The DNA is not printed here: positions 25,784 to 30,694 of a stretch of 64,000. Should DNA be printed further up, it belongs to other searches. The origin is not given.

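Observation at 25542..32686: Translationally coupled four-gene operon (FkbH-like, ACP, 1536-aa triple glycosyltransferase, tandem-motif protein) wedged in front of rpsB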

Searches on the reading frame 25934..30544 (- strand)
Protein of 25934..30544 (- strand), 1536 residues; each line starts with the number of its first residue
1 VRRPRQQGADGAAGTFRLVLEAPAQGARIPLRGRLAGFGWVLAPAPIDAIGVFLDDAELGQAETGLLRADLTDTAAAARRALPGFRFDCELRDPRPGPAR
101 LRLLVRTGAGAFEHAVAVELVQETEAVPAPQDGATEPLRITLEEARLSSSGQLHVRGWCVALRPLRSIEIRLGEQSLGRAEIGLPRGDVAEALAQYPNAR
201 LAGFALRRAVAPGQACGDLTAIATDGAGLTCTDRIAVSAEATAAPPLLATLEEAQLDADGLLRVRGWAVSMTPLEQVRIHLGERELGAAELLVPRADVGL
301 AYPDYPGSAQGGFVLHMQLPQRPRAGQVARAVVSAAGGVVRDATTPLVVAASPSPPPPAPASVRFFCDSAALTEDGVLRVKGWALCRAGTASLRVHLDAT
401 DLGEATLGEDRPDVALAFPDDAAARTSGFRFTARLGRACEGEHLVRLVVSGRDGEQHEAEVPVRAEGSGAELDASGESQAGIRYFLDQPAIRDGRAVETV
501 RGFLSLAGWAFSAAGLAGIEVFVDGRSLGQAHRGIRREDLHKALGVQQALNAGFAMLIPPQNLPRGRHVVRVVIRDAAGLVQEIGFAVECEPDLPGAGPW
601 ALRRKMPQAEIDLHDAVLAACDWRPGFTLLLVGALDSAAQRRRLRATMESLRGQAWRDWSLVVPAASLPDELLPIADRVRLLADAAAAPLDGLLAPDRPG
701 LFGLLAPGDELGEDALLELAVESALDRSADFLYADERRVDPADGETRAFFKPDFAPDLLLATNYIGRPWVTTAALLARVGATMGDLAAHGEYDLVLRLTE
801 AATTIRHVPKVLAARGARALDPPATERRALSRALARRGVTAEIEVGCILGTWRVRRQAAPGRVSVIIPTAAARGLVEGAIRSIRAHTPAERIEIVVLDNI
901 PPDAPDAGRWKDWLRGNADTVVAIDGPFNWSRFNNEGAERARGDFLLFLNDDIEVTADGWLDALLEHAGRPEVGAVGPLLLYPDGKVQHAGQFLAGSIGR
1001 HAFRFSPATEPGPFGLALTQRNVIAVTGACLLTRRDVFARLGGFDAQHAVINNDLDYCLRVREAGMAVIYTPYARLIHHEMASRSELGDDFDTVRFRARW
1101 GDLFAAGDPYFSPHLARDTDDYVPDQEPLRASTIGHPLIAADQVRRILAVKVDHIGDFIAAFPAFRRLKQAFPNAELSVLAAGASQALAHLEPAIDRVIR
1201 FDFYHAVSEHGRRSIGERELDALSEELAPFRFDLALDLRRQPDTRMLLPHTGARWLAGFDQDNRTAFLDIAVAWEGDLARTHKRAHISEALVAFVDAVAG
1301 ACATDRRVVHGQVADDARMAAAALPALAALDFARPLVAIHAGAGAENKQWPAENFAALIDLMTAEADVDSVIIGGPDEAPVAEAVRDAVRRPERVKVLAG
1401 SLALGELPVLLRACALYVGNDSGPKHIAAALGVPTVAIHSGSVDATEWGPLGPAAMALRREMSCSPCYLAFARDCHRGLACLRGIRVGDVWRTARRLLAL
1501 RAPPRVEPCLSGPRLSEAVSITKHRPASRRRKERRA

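Call 7: search_protein_families(library=pfam, proteins=[window:25934-30544:-], max_evalue=0.01)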
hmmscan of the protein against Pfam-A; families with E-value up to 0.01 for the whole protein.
window:25934-30544:- (1536 aa): 7 families
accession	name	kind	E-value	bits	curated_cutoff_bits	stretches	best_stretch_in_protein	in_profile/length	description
PF01075.23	Glyco_transf_9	-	9.5e-27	94.3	22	1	1223-1467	4-236/247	Glycosyltransferase family 9 (heptosyltransferase)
PF00535.33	Glycos_transf_2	-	2.8e-10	40.8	23.3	1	864-1040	1-166/168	Glycosyl transferase family 2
PF13641.12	Glyco_tranf_2_3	-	2.1e-08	34.9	27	1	863-1100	3-227/230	Glycosyltransferase like family 2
PF13506.12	Glyco_transf_21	-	4.9e-06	26.6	21.7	1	937-1073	25-149/174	Glycosyl transferase family 21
PF13632.12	Glyco_trans_2_3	-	4.2e-05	23.9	27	1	1022-1081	68-125/198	Glycosyl transferase family group 2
PF10111.15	Glyco_tranf_2_2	-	0.003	17.5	27.3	0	864-1063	1-201/276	Glycosyltransferase like family 2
PF13712.12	Glyco_tranf_2_5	-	0.0097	16.1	27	0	932-1069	43-178/210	Glycosyltransferase like family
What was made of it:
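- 27215..27970 (-): Giant GT, residues 859-1110: GT2 (GT-A) catalytic domain. PF00535 scores 40.8 bits and PF13641 34.9 bits (call 7).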

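Call 8: search_protein_families(library=ncbifam, proteins=[window:25934-30544:-], max_evalue=0.01)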
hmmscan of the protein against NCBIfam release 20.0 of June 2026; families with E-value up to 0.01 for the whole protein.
window:25934-30544:- (1536 aa): 12 families
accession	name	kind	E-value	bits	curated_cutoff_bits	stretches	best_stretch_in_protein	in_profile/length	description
TIGR02195.1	heptsyl_trn_II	equivalog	3.3e-29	102.1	134.6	1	1146-1498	1-338/339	lipopolysaccharide heptosyltransferase II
TIGR02201.1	heptsyl_trn_III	equivalog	1.8e-24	86.4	170.2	1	1146-1451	1-297/344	putative lipopolysaccharide heptosyltransferase III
TIGR03965.1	mycofact_glyco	equivalog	6.7e-22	78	280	1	859-1080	72-282/467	mycofactocin biosynthesis glycosyltransferase MftF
TIGR02193.1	heptsyl_trn_I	equivalog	2.6e-20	72.9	185.3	1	1146-1449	1-290/320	lipopolysaccharide heptosyltransferase I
NF007742.0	PRK10422.1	equivalog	5.7e-18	64.8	467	1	1142-1451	3-299/352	lipopolysaccharide core heptosyltransferase RfaQ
NF008162.0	PRK10916.1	equivalog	9.8e-13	48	569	1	1146-1443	2-291/348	ADP-heptose--LPS heptosyltransferase RfaF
NF038299.1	EPS_HpsN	equivalog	2.3e-12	46.5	425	1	863-1079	3-221/317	hormogonium polysaccharide biosynthesis glycosyltransferase HpsN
NF008204.0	PRK10964.1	equivalog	8.2e-07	28.4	437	1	1146-1459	2-298/322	lipopolysaccharide heptosyltransferase RfaC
NF041875.1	EPS_EpsD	equivalog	3.1e-05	23.5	370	1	863-1080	1-208/325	exopolysaccharide biosynthesis glycosyltransferase EpsD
TIGR04283.1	glyco_like_mftF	equivalog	8.6e-05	22.2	182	0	863-963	1-92/221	TIGR04283 family arsenosugar biosynthesis glycosyltransferase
NF041394.1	GtaseAglG_Halo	equivalog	0.00017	21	440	1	863-1082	3-219/304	glucosyl-dolichyl phosphate glucuronosyltransferase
TIGR03472.1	HpnI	equivalog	0.0046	15.8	310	0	939-1082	123-254/373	bacteriohopanetetrol glucosamine biosynthesis glycosyltransferase HpnI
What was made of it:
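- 26051..27109 (-): Giant GT, residues 1146-1498: GT9 (heptosyltransferase-fold, GT-B) domain with a conserved C-terminal Cys cluster. It scores below the cut-offs for the WaaF, WaaQ and WaaC equivalogs (calls 7, 8).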

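Call 11: find_homologous_proteins(query=window:25934-30544:-, max_evalue=1e-10)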
Query window:25934-30544:- (1536 aa): 53 proteins with E <= 1e-10 among 8000 candidates.
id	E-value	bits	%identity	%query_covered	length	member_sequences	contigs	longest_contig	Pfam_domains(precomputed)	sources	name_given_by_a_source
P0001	0.0e+0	3406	100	100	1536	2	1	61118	PF13641.13,PF00535.33,PF01075.24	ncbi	-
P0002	0.0e+0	2515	75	98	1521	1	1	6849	PF13632.13,PF13641.13,PF17957.8,PF00535.33,PF01075.24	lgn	-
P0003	0.0e+0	2291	76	90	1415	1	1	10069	PF13641.13,PF00535.33,PF01075.24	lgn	-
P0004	0.0e+0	2245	69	96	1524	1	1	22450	PF13641.13,PF00535.33,PF01075.24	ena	-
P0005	0.0e+0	2216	70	96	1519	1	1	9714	PF13632.13,PF13641.13,PF00535.33,PF01075.24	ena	-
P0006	0.0e+0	1986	68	89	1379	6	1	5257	PF13632.13,PF13641.13,PF00535.33,PF01075.24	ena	-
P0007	0.0e+0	1956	63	97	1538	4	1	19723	PF13632.13,PF13641.13,PF00535.33,PF01075.24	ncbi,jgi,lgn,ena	jgi:ADP-heptose:LPS heptosyltransferase/GT2 family glycosyltransferase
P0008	0.0e+0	1750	57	96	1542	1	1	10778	PF13632.13,PF13641.13,PF00535.33,PF01075.24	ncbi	-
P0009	0.0e+0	1720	56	97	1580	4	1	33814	PF13632.13,PF13641.13,PF00535.33,PF01075.24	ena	-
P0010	0.0e+0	1689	54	96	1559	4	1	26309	PF13632.13,PF13641.13,PF00535.33,PF01075.24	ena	-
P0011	0.0e+0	1583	51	97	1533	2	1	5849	PF13632.13,PF13641.13,PF00535.33,PF01075.24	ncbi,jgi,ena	jgi:ADP-heptose:LPS heptosyltransferase/GT2 family glycosyltransferase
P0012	0.0e+0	1534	51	96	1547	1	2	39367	PF13632.13,PF13641.13,PF00535.33,PF01075.24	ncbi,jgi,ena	jgi:ADP-heptose:LPS heptosyltransferase/GT2 family glycosyltransferase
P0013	0.0e+0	1380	54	82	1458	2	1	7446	PF13632.13,PF10111.15,PF13506.14,PF13641.13,PF00535.33,PF01075.24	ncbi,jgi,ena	jgi:ADP-heptose:LPS heptosyltransferase/GT2 family glycosyltransferase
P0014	0.0e+0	1190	46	89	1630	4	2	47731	PF13632.13,PF13641.13,PF00535.33,PF01075.24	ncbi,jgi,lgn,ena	ncbi:MAG: glycosyltransferase family 9 protein [Acetobacteraceae bacterium]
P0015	0.0e+0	1186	49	76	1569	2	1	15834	PF13632.13,PF13641.13,PF00535.33,PF01075.24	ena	-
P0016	0.0e+0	1178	45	83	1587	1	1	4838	PF13632.13,PF13641.13,PF00535.33,PF01075.24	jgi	jgi:ADP-heptose:LPS heptosyltransferase/GT2 family glycosyltransferase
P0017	0.0e+0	1167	44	89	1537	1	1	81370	PF13632.13,PF13506.14,PF13641.13,PF00535.33,PF01075.24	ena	-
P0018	0.0e+0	1152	48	74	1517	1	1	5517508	PF13632.13,PF13641.13,PF00535.33,PF01075.24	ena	-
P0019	0.0e+0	1150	49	74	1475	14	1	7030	PF13632.13,PF13506.14,PF13641.13,PF17957.8,PF00535.33,PF01075.24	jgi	jgi:ADP-heptose:LPS heptosyltransferase/GT2 family glycosyltransferase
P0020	0.0e+0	1147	42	99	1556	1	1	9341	PF13632.13,PF10111.15,PF13506.14,PF13641.13,PF00535.33,PF01075.24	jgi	-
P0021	0.0e+0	1142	47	74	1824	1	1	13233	PF13632.13,PF13641.13,PF00535.33,PF01075.24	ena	-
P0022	0.0e+0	1140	43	95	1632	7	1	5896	PF13641.13,PF00535.33,PF01075.24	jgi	jgi:ADP-heptose:LPS heptosyltransferase/GT2 family glycosyltransferase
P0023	0.0e+0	1138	43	89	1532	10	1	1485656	PF13632.13,PF13641.13,PF00535.33,PF01075.24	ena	-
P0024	0.0e+0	1128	47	82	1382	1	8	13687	PF13641.13,PF00535.33,PF01075.24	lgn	-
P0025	0.0e+0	1127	41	92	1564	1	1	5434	PF13632.13,PF13641.13,PF00535.33,PF01075.24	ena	-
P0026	0.0e+0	1112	43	90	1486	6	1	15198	PF10111.15,PF13506.14,PF13641.13,PF17957.8,PF00535.33,PF01075.24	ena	-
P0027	0.0e+0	1110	48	75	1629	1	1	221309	PF13641.13,PF00535.33,PF01075.24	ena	-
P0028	0.0e+0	1101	44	82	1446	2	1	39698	PF13632.13,PF13641.13,PF17957.8,PF00535.33,PF01075.24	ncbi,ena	-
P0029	0.0e+0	1095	41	92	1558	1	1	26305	PF13632.13,PF13641.13,PF00535.33,PF01075.24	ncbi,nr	ncbi:MAG TPA: glycosyltransferase family 9 protein [Stellaceae bacterium]|nr:glycosyltransferase fam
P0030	0.0e+0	1090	46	82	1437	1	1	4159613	PF13641.13,PF00535.33,PF01075.24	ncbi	-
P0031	0.0e+0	1090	45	82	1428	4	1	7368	PF13632.13,PF13641.13,PF00535.33,PF01075.24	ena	-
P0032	0.0e+0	1080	47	74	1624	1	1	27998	PF13632.13,PF13641.13,PF17957.8,PF00535.33,PF01075.24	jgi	jgi:O-antigen biosynthesis protein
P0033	0.0e+0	1076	45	74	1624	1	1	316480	PF13641.13,PF00535.33,PF01075.24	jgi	-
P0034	0.0e+0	1068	45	76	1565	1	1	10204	PF13632.13,PF13641.13,PF00535.33,PF01075.24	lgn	-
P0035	0.0e+0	1067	42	87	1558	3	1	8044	PF13641.13,PF00535.33,PF01075.24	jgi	jgi:ADP-heptose:LPS heptosyltransferase/GT2 family glycosyltransferase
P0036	0.0e+0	1063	44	89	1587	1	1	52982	PF13632.13,PF13641.13,PF00535.33,PF01075.24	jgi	jgi:ADP-heptose:LPS heptosyltransferase/GT2 family glycosyltransferase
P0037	0.0e+0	1061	44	88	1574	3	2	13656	PF13632.13,PF13641.13,PF00535.33,PF01075.24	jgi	-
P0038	0.0e+0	1044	43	89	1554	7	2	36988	PF13632.13,PF13641.13,PF00535.33,PF01075.24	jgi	jgi:ADP-heptose:LPS heptosyltransferase/GT2 family glycosyltransferase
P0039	0.0e+0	1040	47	82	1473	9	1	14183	PF13632.13,PF13506.14,PF13641.13,PF00535.33,PF01075.24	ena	-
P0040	0.0e+0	1036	42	81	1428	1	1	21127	PF13632.13,PF13506.14,PF13641.13,PF00535.33,PF01075.24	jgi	-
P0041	0.0e+0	1021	43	88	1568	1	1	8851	PF13632.13,PF13641.13,PF00535.33,PF01075.24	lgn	-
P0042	0.0e+0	1017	43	88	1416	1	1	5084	PF10111.15,PF00535.33,PF01075.24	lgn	-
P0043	5.0e-269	915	39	76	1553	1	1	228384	PF13632.13,PF13641.13,PF00535.33,PF01075.24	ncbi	-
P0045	4.2e-64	235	34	33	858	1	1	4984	PF13632.13,PF10111.15,PF13641.13,PF00535.33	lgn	-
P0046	2.9e-58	216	33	38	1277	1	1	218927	PF25481.2,PF10111.15,PF13641.13,PF00535.33,PF13692.13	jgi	jgi:GT2 family glycosyltransferase/glycosyltransferase involved in cell wall biosynthesis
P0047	3.0e-57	213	30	48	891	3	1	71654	PF13632.13,PF10111.15,PF13641.13,PF00535.33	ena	-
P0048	4.1e-51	192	32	33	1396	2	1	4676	PF10111.15,PF13641.13,PF00534.27,PF00535.33,PF13692.13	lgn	-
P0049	1.3e-41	161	33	31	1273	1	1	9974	PF13489.13,PF10111.15,PF13641.13,PF00534.27,PF13649.13,PF13524.13,PF00535.33,PF08241.19,PF08242.19,PF13692.13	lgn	-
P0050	7.8e-37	145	31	26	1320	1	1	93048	PF13632.13,PF10111.15,PF13641.13,PF00534.27,PF00535.33,PF13692.13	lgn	-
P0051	6.6e-22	96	34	15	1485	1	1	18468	PF10111.15,PF13641.13,PF00534.27,PF13524.13,PF00535.33,PF13692.13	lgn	-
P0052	2.9e-16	77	28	24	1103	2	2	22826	PF10111.15,PF00534.27,PF13579.13,PF13524.13,PF00535.33,PF13692.13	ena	-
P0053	1.1e-15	75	32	16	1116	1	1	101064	PF10111.15,PF13641.13,PF00534.27,PF16261.12,PF13524.13,PF00535.33,PF13692.13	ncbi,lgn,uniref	ncbi:glycosyltransferase [Luteimonas sp. MJ204]|uniref:glycosyltransferase n=1 Tax=Luteimonas sp. MJ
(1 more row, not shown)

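Call 15: find_related_loci(query=A1, collection=genome_contigs, flank=10000)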
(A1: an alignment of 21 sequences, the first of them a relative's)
Query A1 (1536 aa) in genome_contigs; peptide patterns used: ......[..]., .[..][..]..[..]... (x = any residue, [..] = any of these).
600 stretches matched a pattern (row limit reached: there are more); 575 encode a relative of the query (tblastn E <= 1e-3); the best 80 are kept; 80 distinct loci.
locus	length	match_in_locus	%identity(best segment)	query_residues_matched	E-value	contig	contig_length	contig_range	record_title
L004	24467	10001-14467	62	12-1502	0e+0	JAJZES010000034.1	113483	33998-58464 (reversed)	MAG: Proteobacteria bacterium isolate LL2.bin43 NODE_100_length_113483_cov_10.5883, whole genome shotgun sequence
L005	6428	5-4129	59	20-1491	0e+0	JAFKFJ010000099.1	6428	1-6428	MAG: Alphaproteobacteria bacterium isolate SCN18_25_1_16_R2_B_70_11 SCN18_25_1_16_R2_B_scaffold_2752, whole genome shotg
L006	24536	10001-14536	49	18-1509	0e+0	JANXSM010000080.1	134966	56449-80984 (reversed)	MAG: Rhodospirillales bacterium isolate 337R_metabat_185_sub 337R_k141_599138, whole genome shotgun sequence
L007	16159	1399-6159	46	20-1498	0e+0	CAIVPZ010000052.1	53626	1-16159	MAG: uncultured Acetobacteraceae bacterium isolate D14_bin-1024 genome assembly, contig: bin-1024:052/176, whole genome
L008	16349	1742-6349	49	18-1507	0e+0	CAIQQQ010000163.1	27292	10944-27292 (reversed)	MAG: uncultured Rhodospirillales bacterium isolate T7_bin-548 genome assembly, contig: bin-548:163/507, whole genome sho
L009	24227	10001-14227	45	16-1510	0e+0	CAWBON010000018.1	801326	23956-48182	MAG: uncultured Alphaproteobacteria bacterium isolate MFD00964.bin.2.86 genome assembly, contig: contig_48563, whole gen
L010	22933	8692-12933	47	29-1499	0e+0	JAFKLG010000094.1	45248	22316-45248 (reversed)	MAG: Rhodospirillales bacterium isolate SCN18_26_2_15_R2_B_70_15 SCN18_26_2_15_R2_B_scaffold_580, whole genome shotgun s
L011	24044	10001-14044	45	3-1498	0e+0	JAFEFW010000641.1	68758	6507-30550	MAG: Proteobacteria bacterium isolate SZAS TMP-3 LIN-669__641__length-68758, whole genome shotgun sequence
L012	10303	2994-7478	48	33-1508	0e+0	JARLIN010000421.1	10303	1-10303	MAG: Rhodopila sp. isolate MAG_BA151 MetaBAT2_Bin_151_sub_Anoxic_k141_1945806, whole genome shotgun sequence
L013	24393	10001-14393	47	33-1507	0e+0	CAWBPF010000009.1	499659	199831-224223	MAG: uncultured Alphaproteobacteria bacterium isolate MFD09671.bin.2.115 genome assembly, contig: contig_32575, whole ge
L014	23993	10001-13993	45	128-1514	0e+0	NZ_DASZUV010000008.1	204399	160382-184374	MAG: Rhodopila sp. isolate SMAG_U6114 k141_807169, whole genome shotgun sequence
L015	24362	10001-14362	43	13-1503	0e+0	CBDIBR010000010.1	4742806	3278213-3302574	MAG: Rhodopila sp. isolate c4a08151-0b41-4f2c-ba0e-5f016d1bd531 genome assembly, contig: contig_10, whole genome shotgun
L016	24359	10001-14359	44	12-1528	0e+0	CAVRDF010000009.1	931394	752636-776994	MAG: uncultured Alphaproteobacteria bacterium isolate MFD01213.bin.2.33 genome assembly, contig: contig_8497, whole geno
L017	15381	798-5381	47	9-1498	0e+0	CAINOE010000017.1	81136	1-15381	MAG: uncultured Rhodopila sp. isolate B12_bin-2215 genome assembly, contig: bin-2215:017/215, whole genome shotgun seque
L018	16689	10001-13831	45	33-1502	0e+0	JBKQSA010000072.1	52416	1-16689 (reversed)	MAG: Steroidobacteraceae bacterium isolate MGr3G3H3I__bin_42 MGr3G3H3I_000000127177, whole genome shotgun sequence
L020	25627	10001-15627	45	24-1491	0e+0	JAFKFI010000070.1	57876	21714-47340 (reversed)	MAG: Alphaproteobacteria bacterium isolate SCN18_30_10_14_R2_B_67_12_A SCN18_30_10_14_R2_B_scaffold_684, whole genome sh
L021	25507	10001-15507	46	24-1514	0e+0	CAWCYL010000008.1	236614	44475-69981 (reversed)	MAG: uncultured Alphaproteobacteria bacterium isolate MFD09603.bin.2.55 genome assembly, contig: contig_52990, whole gen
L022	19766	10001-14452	42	16-1498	0e+0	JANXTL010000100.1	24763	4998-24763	MAG: Acetobacteraceae bacterium isolate 338R_metabat_61 338R_k141_862674, whole genome shotgun sequence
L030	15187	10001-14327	46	33-1498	0e+0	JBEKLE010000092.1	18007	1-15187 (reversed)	MAG: Rhodopila sp. isolate SPRUCE 363 SPRUCE_363_92, whole genome shotgun sequence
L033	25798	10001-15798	44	33-1509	0e+0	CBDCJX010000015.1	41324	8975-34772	MAG: Acetobacteraceae bacterium isolate 59ae19c5-08b7-4401-9985-2d92c17870d3 genome assembly, contig: contig_15, whole g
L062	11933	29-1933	54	863-1498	0e+0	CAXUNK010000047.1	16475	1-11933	MAG TPA_asm: uncultured Acetobacteraceae bacterium isolate public_SRR14722299_metawrap_bin.2 genome assembly, contig: pu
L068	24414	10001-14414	42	7-1508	0e+0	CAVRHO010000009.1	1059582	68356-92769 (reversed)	MAG: uncultured Alphaproteobacteria bacterium isolate MFD05684.bin.1.351 genome assembly, contig: contig_74352, whole ge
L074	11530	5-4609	35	733-1499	5e-108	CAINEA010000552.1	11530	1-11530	MAG: uncultured Acetobacteraceae bacterium isolate KR_bin-3349 genome assembly, contig: bin-3349:0552/1081, whole genome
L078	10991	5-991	51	1172-1503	3e-81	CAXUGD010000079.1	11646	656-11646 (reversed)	MAG TPA_asm: uncultured Acetobacteraceae bacterium isolate public_SRR14722309_metawrap_bin.2 genome assembly, contig: pu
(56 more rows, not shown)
